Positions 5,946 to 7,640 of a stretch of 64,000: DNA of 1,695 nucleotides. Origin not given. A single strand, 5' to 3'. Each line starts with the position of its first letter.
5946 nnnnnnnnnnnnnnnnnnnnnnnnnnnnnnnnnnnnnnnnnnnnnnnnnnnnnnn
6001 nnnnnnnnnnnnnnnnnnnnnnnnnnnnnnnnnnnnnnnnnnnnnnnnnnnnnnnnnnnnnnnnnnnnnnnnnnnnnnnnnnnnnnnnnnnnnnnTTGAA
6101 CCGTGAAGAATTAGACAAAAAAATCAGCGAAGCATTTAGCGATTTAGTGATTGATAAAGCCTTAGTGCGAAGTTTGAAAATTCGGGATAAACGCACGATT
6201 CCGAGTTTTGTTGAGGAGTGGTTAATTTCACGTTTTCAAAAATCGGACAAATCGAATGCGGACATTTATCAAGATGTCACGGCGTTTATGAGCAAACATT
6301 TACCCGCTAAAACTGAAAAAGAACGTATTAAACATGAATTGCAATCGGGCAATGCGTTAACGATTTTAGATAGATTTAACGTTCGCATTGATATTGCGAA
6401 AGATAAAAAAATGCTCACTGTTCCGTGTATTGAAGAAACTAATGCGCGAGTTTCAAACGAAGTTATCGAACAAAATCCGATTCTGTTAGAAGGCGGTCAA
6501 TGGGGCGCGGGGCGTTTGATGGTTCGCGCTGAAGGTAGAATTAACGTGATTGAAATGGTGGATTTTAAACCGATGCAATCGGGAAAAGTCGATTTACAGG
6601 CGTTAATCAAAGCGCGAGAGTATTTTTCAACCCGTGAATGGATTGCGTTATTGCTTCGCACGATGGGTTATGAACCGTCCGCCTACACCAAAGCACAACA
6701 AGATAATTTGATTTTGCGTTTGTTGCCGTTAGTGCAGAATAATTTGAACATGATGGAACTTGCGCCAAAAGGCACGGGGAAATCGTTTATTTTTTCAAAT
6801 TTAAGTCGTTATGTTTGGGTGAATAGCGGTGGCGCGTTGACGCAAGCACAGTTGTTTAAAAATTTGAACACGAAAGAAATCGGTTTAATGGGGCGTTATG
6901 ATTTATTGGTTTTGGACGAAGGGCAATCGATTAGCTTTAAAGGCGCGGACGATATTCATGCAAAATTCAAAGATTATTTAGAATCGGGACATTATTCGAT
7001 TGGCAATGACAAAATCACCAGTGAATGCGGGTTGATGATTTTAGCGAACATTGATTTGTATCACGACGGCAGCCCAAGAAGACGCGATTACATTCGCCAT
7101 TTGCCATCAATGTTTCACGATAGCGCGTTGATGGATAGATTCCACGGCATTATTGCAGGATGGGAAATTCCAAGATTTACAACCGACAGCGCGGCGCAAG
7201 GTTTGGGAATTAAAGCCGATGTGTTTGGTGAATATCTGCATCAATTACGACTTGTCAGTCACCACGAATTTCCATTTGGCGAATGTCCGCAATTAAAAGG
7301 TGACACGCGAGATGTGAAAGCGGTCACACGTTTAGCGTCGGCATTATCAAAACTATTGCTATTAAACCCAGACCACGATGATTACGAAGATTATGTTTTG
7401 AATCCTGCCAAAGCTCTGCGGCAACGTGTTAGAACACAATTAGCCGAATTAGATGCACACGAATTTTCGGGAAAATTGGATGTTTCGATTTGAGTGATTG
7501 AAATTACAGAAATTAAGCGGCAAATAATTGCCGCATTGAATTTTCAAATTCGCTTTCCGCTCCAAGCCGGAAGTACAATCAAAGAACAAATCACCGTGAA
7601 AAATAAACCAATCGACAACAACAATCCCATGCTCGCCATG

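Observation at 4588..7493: Candidate two-gene conflict/defence cassette: signal-less DUF1566 lectin-fold plus E/K/R-helix protein coupled to an orphan BrxL-like AAA+ ATPase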

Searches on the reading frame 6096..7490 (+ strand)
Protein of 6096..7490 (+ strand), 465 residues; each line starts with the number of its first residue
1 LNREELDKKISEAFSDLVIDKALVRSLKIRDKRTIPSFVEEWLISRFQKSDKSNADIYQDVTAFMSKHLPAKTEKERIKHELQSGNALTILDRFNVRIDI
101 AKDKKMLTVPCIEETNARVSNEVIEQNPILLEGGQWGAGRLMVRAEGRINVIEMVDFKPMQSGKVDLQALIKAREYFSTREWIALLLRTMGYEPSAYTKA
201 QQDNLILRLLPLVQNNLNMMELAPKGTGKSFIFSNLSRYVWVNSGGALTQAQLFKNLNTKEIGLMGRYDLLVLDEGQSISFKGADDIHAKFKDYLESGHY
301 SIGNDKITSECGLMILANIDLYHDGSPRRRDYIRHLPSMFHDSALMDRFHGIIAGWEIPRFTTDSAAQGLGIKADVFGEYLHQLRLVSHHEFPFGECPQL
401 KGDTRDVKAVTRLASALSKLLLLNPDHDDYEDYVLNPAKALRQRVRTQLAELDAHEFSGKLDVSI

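Call 6: search_protein_families(library=pfam, proteins=[window:6096-7490:+], max_evalue=0.1)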
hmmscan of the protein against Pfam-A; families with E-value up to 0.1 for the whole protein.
window:6096-7490:+ (465 aa): 2 families
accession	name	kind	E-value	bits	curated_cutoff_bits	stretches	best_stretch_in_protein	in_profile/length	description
PF13337.12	BrxL_ATPase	-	3.2e-95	319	25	1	153-458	2-308/313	Lon-like protease BrxL-like, ATPase domain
PF20442.3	BrxL_N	-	8.2e-27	94.2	28.2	1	12-141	1-130/132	BREX system Lon protease-like protein BrxL N-terminal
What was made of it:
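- On BrxL, short form (NCBIfam TIGR02688): PF20442 at E 8e-27 and PF13337 at E 3e-95 (call 6).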

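Call 7: search_protein_families(library=ncbifam, proteins=[window:6096-7490:+], max_evalue=0.1)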
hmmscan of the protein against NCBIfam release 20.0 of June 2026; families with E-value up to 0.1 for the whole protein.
window:6096-7490:+ (465 aa): 2 families
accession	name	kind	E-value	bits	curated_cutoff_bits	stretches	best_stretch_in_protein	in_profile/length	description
TIGR02688.1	TIGR02688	equivalog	3.6e-120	401.7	329.3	1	10-453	1-448/449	BREX system Lon protease-like protein BrxL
TIGR02653.1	Lon_rel_chp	hypoth_equivalog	7.7e-73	245.9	628.25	1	4-457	2-459/675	protease Lon-related BREX system protein BrxL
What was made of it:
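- On BrxL, short form (NCBIfam TIGR02688): 401.7 bits against a cutoff of 329.3, covering positions 1-448 of the 449-position model (call 7).
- Closest known: Type-1 BREX BrxL. Different: It scores far below the cutoff of the long-form model TIGR02653 (245.9 against 628) (call 7).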

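Call 8: search_protein_families(library=padloc, proteins=[window:6096-7490:+], max_evalue=0.1)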
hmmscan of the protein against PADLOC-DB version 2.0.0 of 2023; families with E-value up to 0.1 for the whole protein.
window:6096-7490:+ (465 aa): 6 families
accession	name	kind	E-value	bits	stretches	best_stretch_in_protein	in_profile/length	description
PDLC02505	BrxL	-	1.3e-117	391.6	1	4-461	2-472/482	BrxL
PDLC02506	BrxL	-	1.1e-87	292.9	1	2-457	4-464/680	BrxL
PDLC02508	BrxL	-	5.8e-79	264.1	1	4-454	2-456/698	BrxL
PDLC02507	BrxL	-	1.1e-72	243.4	1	4-454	12-465/482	BrxL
PDLC02509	BrxL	-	1.2e-58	197.1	2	154-458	201-511/535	BrxL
PDLC00872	E2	-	0.02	12.4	1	73-122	24-73/216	E2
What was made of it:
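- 6096..7493 (+): Gene 2: a short-form BrxL of 465 aa, with the BrxL N-domain and an MCM-like AAA+ domain but no Lon-like or HKD C-terminal domain. TIGR02688 at 401.7 bits against a cutoff of 329.3; Pfam BrxL_N and BrxL_ATPase; PADLOC BrxL (calls 6-8).
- Checked: Matches: Pfam BrxL_N plus BrxL_ATPase (E 8e-27 and 3e-95); NCBIfam TIGR02688 401.7 bits against a cutoff of 329.3; PADLOC BrxL 391.6 bits (calls 6-8).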

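Call 11: find_homologous_proteins(query=window:6096-7490:+)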
Query window:6096-7490:+ (465 aa): 1485 proteins with E <= 0.001 among 8000 candidates; the best 120 are listed.
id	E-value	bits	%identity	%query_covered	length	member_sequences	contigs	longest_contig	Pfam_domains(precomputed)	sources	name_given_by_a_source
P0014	0.0e+0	1047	100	100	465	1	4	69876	PF20442.4,PF13337.13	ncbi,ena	-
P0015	0.0e+0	1018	97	100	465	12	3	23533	PF20442.4,PF13337.13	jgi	-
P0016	8.0e-291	982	93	100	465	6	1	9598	PF20442.4,PF13337.13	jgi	jgi:ATP-dependent Lon protease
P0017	2.6e-287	971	92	100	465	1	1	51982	PF20442.4,PF13337.13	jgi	jgi:ATP-dependent Lon protease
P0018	1.7e-284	961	90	100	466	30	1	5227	PF20442.4,PF13337.13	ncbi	-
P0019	2.3e-275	931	89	100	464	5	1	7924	PF20442.4,PF13337.13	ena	-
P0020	1.3e-261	886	83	100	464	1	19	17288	PF20442.4,PF13337.13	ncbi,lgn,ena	-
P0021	2.5e-261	885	83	100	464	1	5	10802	PF20442.4,PF13337.13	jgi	jgi:ATP-dependent Lon protease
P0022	3.4e-261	885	83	100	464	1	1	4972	PF20442.4,PF13337.13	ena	-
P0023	1.1e-259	880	83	100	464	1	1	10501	PF20442.4,PF13337.13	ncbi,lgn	-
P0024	1.2e-259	879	82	100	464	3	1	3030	PF20442.4,PF13337.13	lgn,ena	-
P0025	1.3e-259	879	83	100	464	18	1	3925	PF20442.4,PF13337.13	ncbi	-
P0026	1.7e-259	879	82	100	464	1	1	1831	PF20442.4,PF13337.13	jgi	jgi:ATP-dependent Lon protease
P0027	2.1e-259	879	83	100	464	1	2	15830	PF20442.4,PF13337.13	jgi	jgi:ATP-dependent Lon protease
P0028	2.8e-259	878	83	100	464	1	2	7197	PF20442.4,PF13337.13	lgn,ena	-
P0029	2.9e-259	878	82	100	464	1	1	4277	PF20442.4,PF13337.13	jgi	jgi:ATP-dependent Lon protease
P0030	2.9e-259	878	83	100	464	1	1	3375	PF20442.4,PF13337.13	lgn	-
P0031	4.3e-259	878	83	100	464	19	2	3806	PF20442.4,PF13337.13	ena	-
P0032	4.6e-259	878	82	100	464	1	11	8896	PF20442.4,PF13337.13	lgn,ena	-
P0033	7.9e-259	877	82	100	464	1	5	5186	PF20442.4,PF13337.13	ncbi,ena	-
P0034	8.4e-259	877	82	100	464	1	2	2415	PF20442.4,PF13337.13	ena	-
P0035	8.8e-259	877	82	100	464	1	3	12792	PF20442.4,PF13337.13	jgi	-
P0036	2.4e-258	875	82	100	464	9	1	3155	PF20442.4,PF13337.13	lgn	-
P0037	3.7e-258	875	82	100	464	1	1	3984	PF20442.4,PF13337.13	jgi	jgi:ATP-dependent Lon protease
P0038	1.6e-257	873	82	100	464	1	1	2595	PF20442.4,PF13337.13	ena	-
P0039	2.4e-256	869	82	100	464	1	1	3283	PF20442.4,PF13337.13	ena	-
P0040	3.5e-256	868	81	100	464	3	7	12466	PF20442.4,PF13337.13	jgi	-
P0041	4.5e-256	868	82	100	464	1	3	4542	PF20442.4,PF13337.13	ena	-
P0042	5.4e-256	867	84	97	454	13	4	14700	PF20442.4,PF13337.13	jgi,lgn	jgi:ATP-dependent Lon protease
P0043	1.5e-255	866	82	100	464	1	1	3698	PF20442.4,PF13337.13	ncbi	-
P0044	2.5e-255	865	82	99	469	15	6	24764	PF20442.4,PF13337.13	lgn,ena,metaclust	metaclust:\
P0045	2.9e-255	865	82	100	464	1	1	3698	PF20442.4,PF13337.13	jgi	jgi:ATP-dependent Lon protease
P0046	9.5e-255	863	82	100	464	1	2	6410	PF20442.4,PF13337.13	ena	-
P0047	2.2e-254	862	81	100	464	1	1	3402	PF20442.4,PF13337.13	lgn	-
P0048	2.7e-254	862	81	100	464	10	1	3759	PF20442.4,PF13337.13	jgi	jgi:ATP-dependent Lon protease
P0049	4.3e-253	858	81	100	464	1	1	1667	PF20442.4,PF13337.13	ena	-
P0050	3.3e-252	855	80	100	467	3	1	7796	PF20442.4,PF13337.13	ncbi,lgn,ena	-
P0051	5.7e-252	854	80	100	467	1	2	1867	PF20442.4,PF13337.13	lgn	-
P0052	4.5e-251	851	81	100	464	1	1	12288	PF20442.4,PF13337.13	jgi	jgi:ATP-dependent Lon protease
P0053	9.8e-251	850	81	99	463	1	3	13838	PF20442.4,PF13337.13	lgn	-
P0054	1.9e-250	849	80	100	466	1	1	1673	PF20442.4,PF13337.13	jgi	jgi:ATP-dependent Lon protease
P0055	5.3e-250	848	80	100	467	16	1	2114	PF20442.4,PF13337.13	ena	-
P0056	9.0e-250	847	80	100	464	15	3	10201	PF20442.4,PF13337.13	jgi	jgi:ATP-dependent Lon protease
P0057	5.9e-249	844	81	97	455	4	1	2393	PF20442.4,PF13337.13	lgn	-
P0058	4.5e-248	841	79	100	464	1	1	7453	PF20442.4,PF13337.13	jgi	jgi:ATP-dependent Lon protease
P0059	6.0e-248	841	79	100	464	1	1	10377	PF20442.4,PF13337.13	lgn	-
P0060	7.7e-248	841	79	100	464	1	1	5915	PF20442.4,PF13337.13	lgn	-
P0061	1.8e-247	839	80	100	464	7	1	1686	PF20442.4,PF13337.13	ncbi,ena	-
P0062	3.9e-246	835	79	100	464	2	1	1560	PF20442.4,PF13337.13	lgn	-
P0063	3.1e-245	832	79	98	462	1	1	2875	PF20442.4,PF13337.13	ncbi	-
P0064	6.5e-245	831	79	100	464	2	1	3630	PF20442.4,PF13337.13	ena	-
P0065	7.0e-244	828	79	100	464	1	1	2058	PF20442.4,PF13337.13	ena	-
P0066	9.8e-244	827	77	100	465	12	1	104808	PF20442.4,PF13337.13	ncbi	-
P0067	1.4e-243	827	78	100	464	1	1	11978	PF20442.4,PF13337.13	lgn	-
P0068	2.1e-243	826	78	100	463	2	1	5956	PF20442.4,PF13337.13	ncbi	-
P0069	4.4e-243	825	80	98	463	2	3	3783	PF20442.4,PF13337.13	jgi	-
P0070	7.0e-243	824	78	100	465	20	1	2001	PF20442.4,PF13337.13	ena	-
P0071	3.1e-242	822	78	100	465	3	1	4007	PF20442.4,PF13337.13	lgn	-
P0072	2.7e-241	819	78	100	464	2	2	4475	PF20442.4,PF13337.13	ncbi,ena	-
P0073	2.0e-240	816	78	100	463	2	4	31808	PF20442.4,PF13337.13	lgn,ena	-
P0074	8.2e-240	814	77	100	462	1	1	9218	PF20442.4,PF13337.13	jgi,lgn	-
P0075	9.8e-239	811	77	100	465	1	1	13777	PF20442.4,PF13337.13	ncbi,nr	ncbi:MAG: BREX system Lon protease-like protein BrxL [Methyloprofundus sp.]|nr:BREX system Lon prote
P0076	1.5e-238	810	77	100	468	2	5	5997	PF20442.4,PF13337.13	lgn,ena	-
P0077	1.7e-237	806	75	100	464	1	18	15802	PF20442.4,PF13337.13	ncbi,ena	-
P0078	2.3e-237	806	78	98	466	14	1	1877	PF20442.4,PF13337.13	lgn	-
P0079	4.2e-237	805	76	100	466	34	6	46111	PF20442.4,PF13337.13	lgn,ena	-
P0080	9.1e-237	804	75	100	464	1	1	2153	PF20442.4,PF13337.13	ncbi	ncbi:MAG: BREX system Lon protease-like protein BrxL [Methylococcales bacterium]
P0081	1.5e-236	803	74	100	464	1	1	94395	PF20442.4,PF13337.13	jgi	jgi:ATP-dependent Lon protease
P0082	1.7e-236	803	75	100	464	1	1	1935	PF20442.4,PF13337.13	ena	-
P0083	3.3e-236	802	74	100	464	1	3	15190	PF20442.4,PF13337.13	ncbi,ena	-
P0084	4.9e-236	802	75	100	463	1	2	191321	PF20442.4,PF13337.13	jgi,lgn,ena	-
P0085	6.2e-236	801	76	100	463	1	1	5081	PF20442.4,PF13337.13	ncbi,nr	ncbi:MAG: BREX system Lon protease-like protein BrxL [Methylococcaceae bacterium]|nr:BREX system Lon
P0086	6.5e-236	801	75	100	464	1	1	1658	PF20442.4,PF13337.13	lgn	-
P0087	6.8e-236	801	76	100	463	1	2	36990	PF20442.4,PF13337.13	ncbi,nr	ncbi:MAG: BREX system Lon protease-like protein BrxL [Methyloprofundus sp.]|nr:BREX system Lon prote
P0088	7.2e-236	801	76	100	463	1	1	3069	PF20442.4,PF13337.13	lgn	-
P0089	7.6e-236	801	76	100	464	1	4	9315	PF20442.4,PF13337.13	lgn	-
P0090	2.0e-235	800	75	100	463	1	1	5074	PF20442.4,PF13337.13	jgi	-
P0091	2.8e-235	799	75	100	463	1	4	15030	PF20442.4,PF13337.13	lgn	-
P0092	3.3e-235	799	75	100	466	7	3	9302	PF20442.4,PF13337.13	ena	-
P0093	3.5e-235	799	76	100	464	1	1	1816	PF20442.4,PF13337.13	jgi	-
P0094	5.6e-235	798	73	100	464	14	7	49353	PF20442.4,PF13337.13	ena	-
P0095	7.5e-235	798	76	100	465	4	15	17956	PF20442.4,PF13337.13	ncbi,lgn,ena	-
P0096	1.4e-234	797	76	100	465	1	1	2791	PF20442.4,PF13337.13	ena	-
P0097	1.8e-234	796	75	100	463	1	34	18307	PF20442.4,PF13337.13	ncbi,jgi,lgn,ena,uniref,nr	ncbi:BREX system Lon protease-like protein BrxL [methanotrophic endosymbiont of Bathymodiolus puteos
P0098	1.9e-234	796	75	100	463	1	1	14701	PF20442.4,PF13337.13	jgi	-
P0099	1.9e-234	796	75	100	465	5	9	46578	PF20442.4,PF13337.13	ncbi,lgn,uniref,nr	ncbi:ATP-dependent Lon protease [Bathymodiolus platifrons methanotrophic gill symbiont]|uniref:BREX 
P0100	2.2e-234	796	76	100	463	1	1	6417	PF20442.4,PF13337.13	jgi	-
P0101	2.3e-234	796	75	99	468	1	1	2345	PF20442.4,PF13337.13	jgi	-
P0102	3.0e-234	796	74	100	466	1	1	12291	PF20442.4,PF13337.13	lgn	-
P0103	4.7e-234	795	74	100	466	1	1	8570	PF20442.4,PF13337.13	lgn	-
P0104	5.3e-234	795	75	100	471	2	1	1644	PF20442.4,PF13337.13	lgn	-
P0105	5.5e-234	795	74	100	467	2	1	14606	PF20442.4,PF13337.13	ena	-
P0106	5.5e-234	795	74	100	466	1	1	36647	PF20442.4,PF13337.13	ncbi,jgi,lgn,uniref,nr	ncbi:MAG: BREX system Lon protease-like protein BrxL [Methylomonas sp.]|jgi:ATP-dependent Lon protea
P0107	1.5e-233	793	74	100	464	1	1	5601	PF20442.4,PF13337.13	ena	-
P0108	2.9e-233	793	75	100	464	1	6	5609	PF20442.4,PF13337.13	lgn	-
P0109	3.2e-233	792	75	100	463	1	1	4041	PF20442.4,PF13337.13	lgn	-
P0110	9.6e-233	791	74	100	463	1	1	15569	PF20442.4,PF13337.13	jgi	-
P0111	1.9e-232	790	75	100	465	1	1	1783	PF20442.4,PF13337.13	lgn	-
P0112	3.8e-232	789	75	100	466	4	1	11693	PF20442.4,PF13337.13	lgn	-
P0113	4.2e-232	789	74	100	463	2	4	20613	PF20442.4,PF13337.13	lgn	-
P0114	4.3e-232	789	75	100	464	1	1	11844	PF20442.4,PF13337.13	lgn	-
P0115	9.3e-232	788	73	100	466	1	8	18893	PF20442.4,PF13337.13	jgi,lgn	jgi:ATP-dependent Lon protease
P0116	1.6e-231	787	73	100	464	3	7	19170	PF20442.4,PF13337.13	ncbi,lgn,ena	-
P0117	1.7e-231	787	73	100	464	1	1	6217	PF20442.4,PF13337.13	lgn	-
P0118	4.5e-231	785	73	99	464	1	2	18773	PF20442.4,PF13337.13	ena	-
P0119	4.6e-231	785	74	100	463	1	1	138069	PF20442.4,PF13337.13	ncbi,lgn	-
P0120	8.7e-231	784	74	100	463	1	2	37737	PF20442.4,PF13337.13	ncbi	ncbi:MAG: BREX system Lon protease-like protein BrxL [Methylococcaceae bacterium]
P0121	1.2e-230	784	73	100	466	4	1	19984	PF20442.4,PF13337.13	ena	-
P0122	2.4e-230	783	74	100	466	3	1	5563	PF20442.4,PF13337.13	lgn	-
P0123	2.6e-230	783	73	100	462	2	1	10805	PF20442.4,PF13337.13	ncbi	-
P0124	3.7e-230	782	73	99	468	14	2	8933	PF20442.4,PF13337.13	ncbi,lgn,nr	ncbi:MAG: BREX system Lon protease-like protein BrxL [Methyloprofundus sp.]|nr:BREX system Lon prote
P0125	6.5e-230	781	74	100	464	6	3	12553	PF20442.4,PF13337.13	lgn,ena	-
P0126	2.2e-229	780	73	100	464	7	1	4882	PF20442.4,PF13337.13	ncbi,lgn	-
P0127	4.3e-229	779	74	99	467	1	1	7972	PF20442.4,PF13337.13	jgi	-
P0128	4.4e-229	779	73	99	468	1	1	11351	PF20442.4,PF13337.13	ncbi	-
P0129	2.5e-228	776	72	100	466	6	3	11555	PF20442.4,PF13337.13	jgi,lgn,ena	-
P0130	6.8e-228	775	72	100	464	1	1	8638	PF20442.4,PF13337.13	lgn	-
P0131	4.5e-227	772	73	100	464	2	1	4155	PF20442.4,PF13337.13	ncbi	-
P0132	5.4e-227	772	74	98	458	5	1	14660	PF20442.4,PF13337.13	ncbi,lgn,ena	-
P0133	9.8e-226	768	73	99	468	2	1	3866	PF20442.4,PF13337.13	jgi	-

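Call 16: find_related_loci(query=A1, collection=genome_contigs, flank=10000)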
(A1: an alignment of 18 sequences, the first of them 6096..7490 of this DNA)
Query A1 (465 aa) in genome_contigs; peptide patterns used: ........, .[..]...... (x = any residue, [..] = any of these).
140 stretches matched a pattern; 93 encode a relative of the query (tblastn E <= 1e-3); the best 80 are kept; 80 distinct loci.
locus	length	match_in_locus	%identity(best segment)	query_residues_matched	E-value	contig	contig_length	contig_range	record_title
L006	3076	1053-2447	94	1-465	0e+0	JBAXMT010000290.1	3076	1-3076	MAG: Methylococcaceae bacterium isolate ELA460 MAG460_290, whole genome shotgun sequence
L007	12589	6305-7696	89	1-465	0e+0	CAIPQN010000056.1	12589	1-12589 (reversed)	MAG: uncultured proteobacterium isolate MJ111018B_bin-0537 genome assembly, contig: bin-0537:056/110, whole genome shotg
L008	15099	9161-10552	84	1-465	0e+0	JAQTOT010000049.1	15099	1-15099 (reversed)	MAG: Methylococcales bacterium isolate STB_1 NODE_9460_length_15099_cov_3.310647_Sandtown_B, whole genome shotgun sequen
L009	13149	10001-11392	87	1-465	0e+0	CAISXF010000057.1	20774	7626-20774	MAG: uncultured proteobacterium isolate LJ-5-9m_bin-0986 genome assembly, contig: bin-0986:057/121, whole genome shotgun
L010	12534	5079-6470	83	1-465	0e+0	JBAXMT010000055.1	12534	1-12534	MAG: Methylococcaceae bacterium isolate ELA460 MAG460_55, whole genome shotgun sequence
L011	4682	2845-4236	82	1-465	0e+0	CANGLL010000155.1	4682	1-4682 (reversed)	MAG: Methylococcaceae bacterium isolate Jr-7aug17-201 genome assembly, contig: Jr-7aug17-C33710, whole genome shotgun se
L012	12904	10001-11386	83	1-463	0e+0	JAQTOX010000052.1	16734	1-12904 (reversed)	MAG: Methylococcales bacterium isolate STB_102 NODE_8061_length_16734_cov_3.258987_Sandtown_B, whole genome shotgun sequ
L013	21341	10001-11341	84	1-448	0e+0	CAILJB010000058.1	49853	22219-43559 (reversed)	MAG: uncultured proteobacterium isolate MJ-time_bin-5735 genome assembly, contig: bin-5735:058/135, whole genome shotgun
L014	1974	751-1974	90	1-409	0e+0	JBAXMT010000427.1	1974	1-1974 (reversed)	MAG: Methylococcaceae bacterium isolate ELA460 MAG460_427, whole genome shotgun sequence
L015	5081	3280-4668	76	1-464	0e+0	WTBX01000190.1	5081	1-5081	MAG: Methylococcaceae bacterium isolate GLR68 c_000000123158, whole genome shotgun sequence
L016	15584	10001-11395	75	1-464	0e+0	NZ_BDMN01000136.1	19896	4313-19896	Bathymodiolus platifrons methanotrophic gill symbiont strain HPD1508-B01-01, whole genome shotgun sequence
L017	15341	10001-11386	79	1-463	0e+0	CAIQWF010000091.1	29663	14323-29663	MAG: uncultured proteobacterium isolate LaPlata_bin-4072 genome assembly, contig: bin-4072:091/265, whole genome shotgun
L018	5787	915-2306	74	1-465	0e+0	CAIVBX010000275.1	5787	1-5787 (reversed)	MAG: uncultured proteobacterium isolate I2_bin-169 genome assembly, contig: bin-169:275/376, whole genome shotgun sequen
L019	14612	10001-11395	74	1-465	0e+0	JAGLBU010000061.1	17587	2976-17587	MAG: Methylococcales bacterium isolate SW_2_12 ROV165.bin.12.fa_61, whole genome shotgun sequence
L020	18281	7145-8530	75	1-463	0e+0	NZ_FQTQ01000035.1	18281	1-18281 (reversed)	Methanotrophic endosymbiont of Bathymodiolus puteoserpentis (Logatchev) isolate BPUTEOMOX, whole genome shotgun sequence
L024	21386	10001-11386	76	1-463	0e+0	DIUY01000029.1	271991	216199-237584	MAG TPA_asm: Methylococcaceae bacterium UBA6146 UBA6146_contig_2289, whole genome shotgun sequence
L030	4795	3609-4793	81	3-397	0e+0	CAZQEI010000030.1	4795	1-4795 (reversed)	MAG TPA_asm: uncultured Gammaproteobacteria bacterium isolate SRP272421_co2_478 genome assembly, contig: NODE_74860_leng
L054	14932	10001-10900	81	160-465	9e-158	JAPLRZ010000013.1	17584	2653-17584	MAG: Methylococcales bacterium isolate LacPavin_0818_WC45_MAG_42_49 LacPavin_0818_WC45_scaffold_719696, whole genome sho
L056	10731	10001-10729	87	1-243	4e-141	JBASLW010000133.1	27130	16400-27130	MAG: Methylococcaceae bacterium isolate MFD12109_ilm_asm_bin23 k127_220806, whole genome shotgun sequence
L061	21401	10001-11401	70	1-465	0e+0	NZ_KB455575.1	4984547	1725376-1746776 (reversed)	Methylotuvimicrobium buryatense 5G METBUDRAFT_scaffold1.2, whole genome shotgun sequence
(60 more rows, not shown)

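Call 23: find_encoding_contigs(protein=P0014, flank=10000, max_places=4)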
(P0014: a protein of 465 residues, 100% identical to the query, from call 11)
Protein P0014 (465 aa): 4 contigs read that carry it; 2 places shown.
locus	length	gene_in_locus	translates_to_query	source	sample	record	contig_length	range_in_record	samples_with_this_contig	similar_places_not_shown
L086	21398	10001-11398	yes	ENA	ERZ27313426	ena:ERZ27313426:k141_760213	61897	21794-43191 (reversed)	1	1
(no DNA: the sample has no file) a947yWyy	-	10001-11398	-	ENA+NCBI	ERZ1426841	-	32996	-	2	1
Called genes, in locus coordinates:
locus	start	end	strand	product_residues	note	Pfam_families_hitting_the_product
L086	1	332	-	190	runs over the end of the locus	PF05137:PilN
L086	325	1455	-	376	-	PF11104:PilM_2, PF14450:FtsA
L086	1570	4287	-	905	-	PF07517:SecA_DEAD, PF00270:DEAD (weak), PF01043:SecA_PP_bind, PF21090:P-loop_SecA, PF07516:SecA_SW, PF02810:SEC-C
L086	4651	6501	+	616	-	PF08668:HDOD, PF00072:Response_reg, PF00990:GGDEF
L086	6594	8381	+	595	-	PF01336:tRNA_anti-codon, PF00152:tRNA-synt_2, PF02938:GAD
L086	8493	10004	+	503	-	-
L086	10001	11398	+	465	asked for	PF20442:BrxL_N, PF13337:BrxL_ATPase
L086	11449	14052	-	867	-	PF03176:MMPL, PF02355:SecD_SecF_C (weak)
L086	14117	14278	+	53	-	-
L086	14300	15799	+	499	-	-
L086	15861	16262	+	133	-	PF07233:DUF1425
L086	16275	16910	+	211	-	PF13036:LpoB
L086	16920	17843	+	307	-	-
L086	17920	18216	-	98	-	PF14333:DUF4389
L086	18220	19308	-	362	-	PF10095:DUF2333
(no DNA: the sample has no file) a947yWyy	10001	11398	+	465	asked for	PF20442:BrxL_N, PF13337:BrxL_ATPase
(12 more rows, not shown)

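Call 24: find_encoding_contigs(protein=P0015, flank=10000, max_places=4)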
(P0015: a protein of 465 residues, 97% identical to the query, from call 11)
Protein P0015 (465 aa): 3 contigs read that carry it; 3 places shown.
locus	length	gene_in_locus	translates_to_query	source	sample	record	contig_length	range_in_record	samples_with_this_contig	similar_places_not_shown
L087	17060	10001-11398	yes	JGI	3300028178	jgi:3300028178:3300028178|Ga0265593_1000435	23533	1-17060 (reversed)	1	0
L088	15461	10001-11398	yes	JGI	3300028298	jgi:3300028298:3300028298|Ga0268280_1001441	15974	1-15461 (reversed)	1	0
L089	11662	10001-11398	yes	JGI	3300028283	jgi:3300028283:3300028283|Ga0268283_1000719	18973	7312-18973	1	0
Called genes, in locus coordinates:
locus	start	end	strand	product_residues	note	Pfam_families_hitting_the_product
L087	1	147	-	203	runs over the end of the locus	PF02535:Zip (faint)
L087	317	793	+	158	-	PF11026:DUF2721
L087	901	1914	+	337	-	PF00044:Gp_dh_N, PF02800:Gp_dh_C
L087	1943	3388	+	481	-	PF00224:PK, PF02887:PK_C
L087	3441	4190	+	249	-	PF01627:Hpt, PF00072:Response_reg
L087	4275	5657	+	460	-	PF00206:Lyase_1, PF14698:ASL_C2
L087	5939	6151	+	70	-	-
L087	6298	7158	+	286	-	-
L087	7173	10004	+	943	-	PF07603:Lcl_C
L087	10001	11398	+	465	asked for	PF20442:BrxL_N, PF13337:BrxL_ATPase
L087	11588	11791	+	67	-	-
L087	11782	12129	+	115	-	PF02452:PemK_toxin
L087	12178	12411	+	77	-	PF11903:ParD_like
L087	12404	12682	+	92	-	PF15781:ParE-like_toxin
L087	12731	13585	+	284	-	PF01557:FAA_hydrolase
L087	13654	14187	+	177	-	PF00436:SSB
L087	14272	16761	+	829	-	PF05231:MASE1, PF03924:CHASE, PF02518:HATPase_c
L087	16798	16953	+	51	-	-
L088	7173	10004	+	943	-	PF07603:Lcl_C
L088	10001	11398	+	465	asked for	PF20442:BrxL_N, PF13337:BrxL_ATPase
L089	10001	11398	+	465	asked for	PF20442:BrxL_N, PF13337:BrxL_ATPase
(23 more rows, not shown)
